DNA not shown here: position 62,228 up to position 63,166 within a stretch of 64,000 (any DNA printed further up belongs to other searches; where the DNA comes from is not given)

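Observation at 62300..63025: Low-GC foreign ORF, with a PD-(D/E)xK-like motif, inserted into the tetrapyrrole operon directly upstream of hemB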

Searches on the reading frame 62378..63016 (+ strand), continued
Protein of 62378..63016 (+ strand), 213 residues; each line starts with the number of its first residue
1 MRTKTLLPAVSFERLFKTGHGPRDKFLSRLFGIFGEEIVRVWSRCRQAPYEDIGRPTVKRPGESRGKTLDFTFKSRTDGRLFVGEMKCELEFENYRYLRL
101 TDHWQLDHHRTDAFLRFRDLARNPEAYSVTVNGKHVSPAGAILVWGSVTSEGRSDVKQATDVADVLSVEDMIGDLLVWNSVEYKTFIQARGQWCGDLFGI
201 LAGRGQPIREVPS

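Call 31: search_protein_representatives(protein=window:62378-63016:+)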
Query: 213 residues. Proteins with E-value up to 0.001 (for the whole library): 329; up to 1e-10: 223; up to 1e-30: 76. The best 150 are listed.
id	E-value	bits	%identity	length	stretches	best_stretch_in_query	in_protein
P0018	4.3e-64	232.3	57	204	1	7-203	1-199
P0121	1.5e-62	227.3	55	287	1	7-204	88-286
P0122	3.5e-58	213.0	52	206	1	12-201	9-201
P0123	2.0e-56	207.3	52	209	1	9-205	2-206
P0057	3.7e-56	206.4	49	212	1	12-204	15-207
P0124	8.6e-53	195.4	53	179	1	6-179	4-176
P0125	1.3e-51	191.5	48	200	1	9-205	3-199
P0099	4.9e-51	189.6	49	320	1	10-198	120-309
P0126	1.9e-50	187.7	48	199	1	12-203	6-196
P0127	4.6e-50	186.4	45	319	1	11-206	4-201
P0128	5.2e-50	186.3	47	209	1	14-209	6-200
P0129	2.7e-48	180.7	47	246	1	12-199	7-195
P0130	1.4e-47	178.4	47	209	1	23-201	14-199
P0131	6.7e-47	176.1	47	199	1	8-202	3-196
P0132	1.5e-46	175.0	45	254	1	10-203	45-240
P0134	3.6e-46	173.7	44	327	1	23-204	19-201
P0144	1.3e-43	165.4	48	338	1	14-205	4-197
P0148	1.0e-41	159.2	43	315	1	23-207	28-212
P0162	1.7e-38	148.6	45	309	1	11-199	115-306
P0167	4.1e-37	144.1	39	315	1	11-202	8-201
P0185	4.6e-32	127.6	37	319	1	10-205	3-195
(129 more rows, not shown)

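Call 38: search_protein_families(library=pfam, proteins=[P0099, P0127, P0134, P0144, P0148, P0162, P0167, P0185, P0121, P0009], max_evalue=0.01)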
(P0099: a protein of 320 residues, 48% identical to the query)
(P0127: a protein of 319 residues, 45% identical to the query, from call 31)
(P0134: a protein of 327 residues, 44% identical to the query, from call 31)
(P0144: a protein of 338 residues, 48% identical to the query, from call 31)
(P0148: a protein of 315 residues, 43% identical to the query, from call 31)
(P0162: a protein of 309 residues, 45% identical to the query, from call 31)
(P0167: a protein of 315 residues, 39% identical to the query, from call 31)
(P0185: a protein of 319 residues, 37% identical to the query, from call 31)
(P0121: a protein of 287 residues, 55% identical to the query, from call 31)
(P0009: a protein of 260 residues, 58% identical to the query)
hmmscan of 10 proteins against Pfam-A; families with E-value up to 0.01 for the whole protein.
P0099 (320 aa): 0 families

P0127 (319 aa): 0 families

P0134 (327 aa): 0 families

P0144 (338 aa): 0 families

P0148 (315 aa): 0 families

P0162 (309 aa): 0 families

P0167 (315 aa): 0 families

P0185 (319 aa): 2 families
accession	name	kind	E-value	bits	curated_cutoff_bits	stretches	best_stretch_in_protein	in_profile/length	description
PF13650.11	Asp_protease_2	-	0.0025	18.9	24.3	1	218-278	9-71/90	Aspartyl protease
PF13975.11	gag-asp_proteas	-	0.0095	17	28.2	0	218-264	9-58/92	gag-polyprotein putative aspartyl protease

P0121 (287 aa): 0 families

P0009 (260 aa): 1 family
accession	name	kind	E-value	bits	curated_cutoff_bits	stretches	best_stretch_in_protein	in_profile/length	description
PF08274.17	Zn_Ribbon_YjdM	-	0.0054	17.1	30.8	0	6-60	4-30/30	PhnA Zinc-Ribbon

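Call 39: search_solved_structures(query=A1, max_evalue=10)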
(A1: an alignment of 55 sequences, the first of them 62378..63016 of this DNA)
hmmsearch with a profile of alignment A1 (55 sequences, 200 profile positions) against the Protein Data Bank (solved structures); distinct sequences matched with E-value up to 10: 3.
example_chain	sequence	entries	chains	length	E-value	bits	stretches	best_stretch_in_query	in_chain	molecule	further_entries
2m34_A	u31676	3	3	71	1.1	11.8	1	69-103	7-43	Homeobox protein GBX-1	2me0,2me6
2ns9_A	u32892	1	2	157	1.3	11.5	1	41-68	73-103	Hypothetical protein APE2225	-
2n8g_A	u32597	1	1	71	1.8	11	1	69-103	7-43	Homeobox protein GBX-1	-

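Call 40: find_related_loci(query=window:62378-63016:+, collection=metagenome_contigs, flank=6000)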
Query window:62378-63016:+ (213 aa) in metagenome_contigs; peptide patterns used: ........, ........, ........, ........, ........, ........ (x = any residue, [..] = any of these).
118 stretches matched a pattern; 16 encode a relative of the query (tblastn E <= 1e-3); 16 distinct loci.
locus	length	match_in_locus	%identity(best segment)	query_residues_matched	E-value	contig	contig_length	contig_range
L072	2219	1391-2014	52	3-210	6e-79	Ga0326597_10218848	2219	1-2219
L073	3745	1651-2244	57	1-198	3e-73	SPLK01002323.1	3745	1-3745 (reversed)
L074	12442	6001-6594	56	1-198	5e-72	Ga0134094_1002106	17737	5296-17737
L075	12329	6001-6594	56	1-198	5e-72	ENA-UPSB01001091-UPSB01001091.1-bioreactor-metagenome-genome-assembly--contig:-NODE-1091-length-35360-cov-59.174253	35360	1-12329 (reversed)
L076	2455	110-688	54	10-202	1e-67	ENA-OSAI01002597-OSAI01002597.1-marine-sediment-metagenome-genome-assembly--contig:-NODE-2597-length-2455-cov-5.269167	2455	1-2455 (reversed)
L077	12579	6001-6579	54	10-202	1e-66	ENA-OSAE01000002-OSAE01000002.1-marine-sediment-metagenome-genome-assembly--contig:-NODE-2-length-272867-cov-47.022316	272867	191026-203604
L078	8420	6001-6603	52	2-201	6e-63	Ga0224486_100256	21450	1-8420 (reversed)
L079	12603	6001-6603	52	2-201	6e-63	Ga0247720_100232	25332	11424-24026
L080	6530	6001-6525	55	10-184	8e-63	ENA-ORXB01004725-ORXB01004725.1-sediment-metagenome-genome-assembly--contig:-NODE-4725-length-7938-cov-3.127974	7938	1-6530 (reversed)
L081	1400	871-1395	55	10-184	6e-66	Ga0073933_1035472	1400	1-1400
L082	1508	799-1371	48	12-201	9e-61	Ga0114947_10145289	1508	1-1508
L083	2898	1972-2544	48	12-201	4e-58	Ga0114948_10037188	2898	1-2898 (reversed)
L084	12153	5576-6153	62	9-201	8e-56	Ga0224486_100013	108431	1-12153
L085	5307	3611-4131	56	6-180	4e-46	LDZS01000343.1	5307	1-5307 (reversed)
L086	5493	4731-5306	39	14-198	6e-44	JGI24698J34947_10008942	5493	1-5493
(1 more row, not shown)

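Call 44: find_encoding_contigs(protein=P0016, flank=6000, max_places=1)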
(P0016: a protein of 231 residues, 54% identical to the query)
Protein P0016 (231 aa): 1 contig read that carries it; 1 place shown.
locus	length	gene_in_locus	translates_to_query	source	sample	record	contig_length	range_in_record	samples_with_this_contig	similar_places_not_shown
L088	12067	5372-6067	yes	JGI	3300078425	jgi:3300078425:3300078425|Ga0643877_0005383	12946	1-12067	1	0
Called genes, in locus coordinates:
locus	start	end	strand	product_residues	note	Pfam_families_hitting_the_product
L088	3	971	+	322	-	?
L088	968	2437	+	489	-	PF12161:HsdM_N (faint), PF02384:N6_Mtase, PF01170:UPF0020 (weak)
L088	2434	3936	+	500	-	PF01420:Methylase_S (weak)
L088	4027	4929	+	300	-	PF00149:Metallophos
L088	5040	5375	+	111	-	-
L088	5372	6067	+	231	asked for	-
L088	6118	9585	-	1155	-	PF13482:RNase_H_2, PF13086:AAA_11 (faint), PF13245:AAA_19 (weak), PF13604:AAA_30 (weak), PF13087:AAA_12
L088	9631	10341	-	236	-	-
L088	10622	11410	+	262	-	PF09171:AGOG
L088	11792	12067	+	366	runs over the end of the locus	-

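Call 45: find_encoding_contigs(protein=P0074, flank=6000, max_places=1)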
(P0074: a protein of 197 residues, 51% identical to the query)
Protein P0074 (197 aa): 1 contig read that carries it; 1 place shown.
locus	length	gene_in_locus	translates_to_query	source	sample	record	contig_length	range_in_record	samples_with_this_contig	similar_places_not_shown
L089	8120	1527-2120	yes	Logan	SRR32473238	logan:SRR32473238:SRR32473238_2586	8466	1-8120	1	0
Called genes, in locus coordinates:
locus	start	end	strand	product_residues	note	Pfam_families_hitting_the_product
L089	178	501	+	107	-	-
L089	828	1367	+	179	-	PF13302:Acetyltransf_3, PF00583:Acetyltransf_1, PF13673:Acetyltransf_10, PF13508:Acetyltransf_7, PF08445:FR47 (weak)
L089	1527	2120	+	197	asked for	-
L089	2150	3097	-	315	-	PF03372:Exo_endo_phos (weak)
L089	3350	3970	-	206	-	PF13374:TPR_10 (faint), PF07719:TPR_2 (faint), PF13174:TPR_6 (faint), PF13176:TPR_7 (faint), PF13428:TPR_14 (faint), PF13432:TPR_16, PF14559:TPR_19 (weak), PF13424:TPR_12, +4 more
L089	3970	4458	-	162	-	-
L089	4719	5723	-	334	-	PF01734:Patatin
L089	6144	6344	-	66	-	-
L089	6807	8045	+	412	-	-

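Call 46: find_encoding_contigs(protein=P0020, flank=6000, max_places=1)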
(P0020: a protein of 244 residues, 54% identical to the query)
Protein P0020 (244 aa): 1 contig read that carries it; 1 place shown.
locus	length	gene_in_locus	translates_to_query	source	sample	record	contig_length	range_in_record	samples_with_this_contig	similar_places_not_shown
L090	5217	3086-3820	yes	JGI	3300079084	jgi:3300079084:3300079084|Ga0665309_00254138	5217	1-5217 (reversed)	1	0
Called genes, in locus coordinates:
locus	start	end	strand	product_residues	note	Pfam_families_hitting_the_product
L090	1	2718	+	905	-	?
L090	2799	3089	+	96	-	-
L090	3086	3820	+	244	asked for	-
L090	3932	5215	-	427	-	?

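Call 52: search_protein_families(library=pfam, alignment_id=A2, max_evalue=0.00001)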
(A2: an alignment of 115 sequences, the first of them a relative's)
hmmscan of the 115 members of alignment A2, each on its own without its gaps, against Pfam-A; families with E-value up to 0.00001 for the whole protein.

A. member 1, L004:7111-7989:+ (293 aa): 1 family
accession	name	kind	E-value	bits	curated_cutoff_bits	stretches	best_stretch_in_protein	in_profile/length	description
PF09754.15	PAC2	-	2.4e-48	165.2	25.8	1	22-242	2-213/215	PAC2 family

B. families by the number of members that match (of 115 scanned): 76 families (the first 25 are shown)
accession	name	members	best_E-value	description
PF03747.19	ADP_ribosyl_GH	4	2.6e-82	ADP-ribosylglycohydrolase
PF04018.18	VCA0040-like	3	4.7e-40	Undecaprenyl phosphate translocase-like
PF13091.12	PLDc_2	3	1.9e-12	PLD-like domain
PF01380.27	SIS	2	2.9e-54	SIS domain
PF01548.23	DEDD_Tnp_IS110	2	6.4e-25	Transposase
PF02371.22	Transposase_20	2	2.5e-24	Transposase IS116/IS110/IS902 family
PF22558.3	REase-ARP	2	1.7e-20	Restriction Endonuclease associating with ARP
PF01381.28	HTH_3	2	3e-12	Helix-turn-helix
PF22722.2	NA-iREase1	2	7e-06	NACHT-associated inactive Restriction Endonuclease 1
PF00490.27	ALAD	1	4.3e-151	Delta-aminolevulinic acid dehydratase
PF00118.29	Cpn60_TCP1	1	6.9e-81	TCP-1/cpn60 chaperonin family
PF02586.19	SRAP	1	4.8e-74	SOS response associated peptidase (SRAP)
PF00155.27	Aminotran_1_2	1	3.5e-72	Aminotransferase class I and II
PF02086.21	MethyltransfD12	1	8.9e-63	D12 class N6 adenine-specific DNA methyltransferase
PF02913.24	FAD-oxidase_C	1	4e-62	FAD linked oxidases, C-terminal domain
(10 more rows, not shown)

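Call 53: search_protein_families(library=padloc, alignment_id=A2, max_evalue=0.00001)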
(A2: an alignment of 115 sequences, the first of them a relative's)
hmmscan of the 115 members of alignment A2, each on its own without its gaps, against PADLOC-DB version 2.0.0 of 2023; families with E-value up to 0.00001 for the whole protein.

A. member 1, L004:7111-7989:+ (293 aa): 0 families

B. families by the number of members that match (of 115 scanned): 69 families (the first 25 are shown)
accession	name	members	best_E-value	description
PDLC02599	DrmC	3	8.1e-20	DrmC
PDLC02585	DrmC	3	1e-13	DrmC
PDLC02614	DrmC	3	1.7e-13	DrmC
PDLC02595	DrmC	3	4.1e-13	DrmC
PDLC02606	DrmC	3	4.8e-13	DrmC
PDLC02588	DrmC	3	8.2e-13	DrmC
PDLC02597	DrmC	3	8.3e-12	DrmC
PDLC02616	DrmC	3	3.7e-11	DrmC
PDLC02607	DrmC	3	4e-11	DrmC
PDLC02611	DrmC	3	1.9e-10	DrmC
PDLC03829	ZacB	3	2e-09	-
PDLC02602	DrmC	3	2.8e-09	DrmC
PDLC02587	DrmC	3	5.3e-09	DrmC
PDLC02592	DrmC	3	4.2e-08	DrmC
PDLC02591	DrmC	3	2.3e-07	DrmC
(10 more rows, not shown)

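Call 62: fold_search(model_id=the predicted structure, library=pdb)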
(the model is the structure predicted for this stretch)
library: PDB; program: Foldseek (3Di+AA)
matches with E <= 10: 388; with E <= 0.001: 0
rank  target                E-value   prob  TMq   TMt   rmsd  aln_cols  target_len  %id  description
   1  8ps5_A                3.5e-02  0.47  0.31  0.20  10.4       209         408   10  Escherichia coli SduA complex bound to DNA (released 2025-01-22)
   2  4oc8_A                5.1e-02  0.60  0.36  0.23   8.3       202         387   16  DNA modification-dependent restriction endonuclease AspBHI (released 2014-03-19)
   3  8vxy_A                5.8e-02  0.20  0.26  0.23  13.7       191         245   15  Structure of HamA(E138A,K140A)B-plasmid DNA complex from the Escherichia coli Hachiman defense system (released 2024-03-13)
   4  2fok_A                6.2e-02  0.57  0.37  0.18   9.4       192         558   14  STRUCTURE OF RESTRICTION ENDONUCLEASE FOKI (released 1998-06-17)
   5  9dou_A                6.2e-02  0.47  0.31  0.10   9.1       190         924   12  Taeniopygia guttata R2 retrotransposon (R2Tg) initiating target-primed reverse transcription (released 2025-05-21)
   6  1fok_A                7.9e-02  0.51  0.36  0.17   8.8       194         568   13  STRUCTURE OF RESTRICTION ENDONUCLEASE FOKI BOUND TO DNA (released 1997-12-03)
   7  2vld_B                9.0e-02  0.60  0.27  0.26   6.6       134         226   16  crystal structure of a repair endonuclease from Pyrococcus abyssi (released 2009-05-19)
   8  2fok_B                1.1e-01  0.51  0.36  0.16   7.1       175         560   14  STRUCTURE OF RESTRICTION ENDONUCLEASE FOKI (released 1998-06-17)
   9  2vld_A                1.2e-01  0.51  0.27  0.25   7.1       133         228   16  crystal structure of a repair endonuclease from Pyrococcus abyssi (released 2009-05-19)
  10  4dav_A                1.2e-01  0.23  0.22  0.20   8.7       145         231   14  The structure of Pyrococcus Furiosus SfsA in complex with DNA (released 2014-10-01)
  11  6hz4_N                1.5e-01  0.30  0.32  0.42   7.4       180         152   11  Structure of McrBC without DNA binding domains (one half of the full complex) (released 2019-07-24)
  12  3ijm_A                1.6e-01  0.21  0.26  0.33  10.6       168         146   11  The structure of a restriction endonuclease-like fold superfamily protein from Spirosoma linguale. (released 2009-09-22)
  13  5gke_A                1.8e-01  0.44  0.27  0.25   7.3       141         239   13  Structure of EndoMS-dsDNA1 complex (released 2016-11-02)
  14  9a5m_A                1.8e-01  0.11  0.23  0.13  19.6       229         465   14  Integrative model of YDJA-YDIS by crosslinking MS and deep learning (released 2024-09-18)
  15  6p4o_D                1.9e-01  0.38  0.30  0.16   8.8       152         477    8  Complex of XPB helicase with Bax1 endonuclease from Sulfurisphaera tokodaii at 3.15 Angstroms resolution (released 2020-06-03)
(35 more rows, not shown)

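Call 64: find_homologous_proteins(query=A3, max_evalue=0.001)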
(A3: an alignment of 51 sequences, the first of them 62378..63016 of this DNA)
Query A3 (51 sequences) (213 aa, profile of the alignment): 369 proteins with E <= 0.001 among 5501 candidates; the best 120 are listed.
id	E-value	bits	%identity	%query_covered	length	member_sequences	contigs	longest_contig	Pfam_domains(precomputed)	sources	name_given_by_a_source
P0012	7.4e-81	288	56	89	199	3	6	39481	-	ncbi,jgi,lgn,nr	ncbi:MAG: hypothetical protein C0P72_001645 [Clostridia bacterium]|nr:hypothetical protein [Clostrid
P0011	1.6e-80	287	57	89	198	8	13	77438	-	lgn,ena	-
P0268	1.5e-79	284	58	93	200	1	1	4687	-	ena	-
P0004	4.4e-79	283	59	93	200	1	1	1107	-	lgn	-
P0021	5.7e-79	282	53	91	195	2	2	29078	-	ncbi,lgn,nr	ncbi:MAG: hypothetical protein PWP45_943 [Tepidanaerobacteraceae bacterium]|nr:hypothetical protein 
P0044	5.9e-79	282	51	90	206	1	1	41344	-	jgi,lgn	jgi:hypothetical protein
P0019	7.2e-79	282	56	91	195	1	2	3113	-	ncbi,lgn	ncbi:MAG: hypothetical protein ACPLRU_00855 [Desulfofundulus sp.]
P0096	1.8e-78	281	49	90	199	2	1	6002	-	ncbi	-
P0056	3.2e-78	280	49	90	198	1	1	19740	-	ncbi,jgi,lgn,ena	-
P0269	3.8e-78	280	47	90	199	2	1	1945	-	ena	-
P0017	6.2e-78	279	52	94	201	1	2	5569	-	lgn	-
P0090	8.9e-78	278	48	90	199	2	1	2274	-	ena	-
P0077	1.1e-77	278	47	92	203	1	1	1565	-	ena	-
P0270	1.3e-77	278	51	90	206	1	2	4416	-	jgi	jgi:hypothetical protein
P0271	1.5e-77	278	53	88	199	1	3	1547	-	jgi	jgi:hypothetical protein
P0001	2.2e-76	274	100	100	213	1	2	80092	-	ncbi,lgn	ncbi:MAG: hypothetical protein WBF66_03750 [Dehalococcoidia bacterium]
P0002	9.4e-76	272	79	95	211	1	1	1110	-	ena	-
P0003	1.8e-75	271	69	96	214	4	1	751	-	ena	-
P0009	4.7e-75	270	58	92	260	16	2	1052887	-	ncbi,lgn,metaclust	metaclust:status=active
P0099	6.0e-72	259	48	89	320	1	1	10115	-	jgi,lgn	-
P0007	1.1e-71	259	57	96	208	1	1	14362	-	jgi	jgi:hypothetical protein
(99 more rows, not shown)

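Call 65: find_homologous_proteins(query=L001:1970-2968:+, max_evalue=1e-100)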
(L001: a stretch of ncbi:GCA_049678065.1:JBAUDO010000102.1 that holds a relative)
Query L001:1970-2968:+ (333 aa): 7986 proteins with E <= 1e-100 among 8000 candidates; the best 120 are listed.
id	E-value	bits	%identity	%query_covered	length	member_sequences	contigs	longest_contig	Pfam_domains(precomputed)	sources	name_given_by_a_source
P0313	1.0e-211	720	100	100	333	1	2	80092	PF00490.28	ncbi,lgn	ncbi:MAG: porphobilinogen synthase [Dehalococcoidia bacterium]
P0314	2.2e-199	679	95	100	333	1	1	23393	PF00490.28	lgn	-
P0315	6.1e-198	675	94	100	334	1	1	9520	PF00490.28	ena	-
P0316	2.6e-195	666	93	100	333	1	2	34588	PF00490.28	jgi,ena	-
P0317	2.0e-191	653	91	100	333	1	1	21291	PF00490.28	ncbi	-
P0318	2.0e-189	647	93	92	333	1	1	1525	PF00490.28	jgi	jgi:porphobilinogen synthase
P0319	1.4e-177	608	87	93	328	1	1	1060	PF00490.28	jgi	-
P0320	5.9e-176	603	84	98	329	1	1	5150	PF00490.28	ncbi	-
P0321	1.7e-175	601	82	99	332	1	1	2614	PF00490.28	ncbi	-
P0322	1.8e-174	598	85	93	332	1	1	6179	PF00490.28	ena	-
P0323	2.5e-173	594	82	99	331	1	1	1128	PF00490.28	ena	-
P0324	1.2e-172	592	84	93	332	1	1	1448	PF00490.28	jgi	-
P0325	2.2e-172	591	83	99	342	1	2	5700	PF00490.28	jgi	jgi:porphobilinogen synthase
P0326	2.4e-172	591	85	93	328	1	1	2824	PF00490.28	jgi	jgi:porphobilinogen synthase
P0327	2.6e-172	591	84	98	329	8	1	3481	PF00490.28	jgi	jgi:porphobilinogen synthase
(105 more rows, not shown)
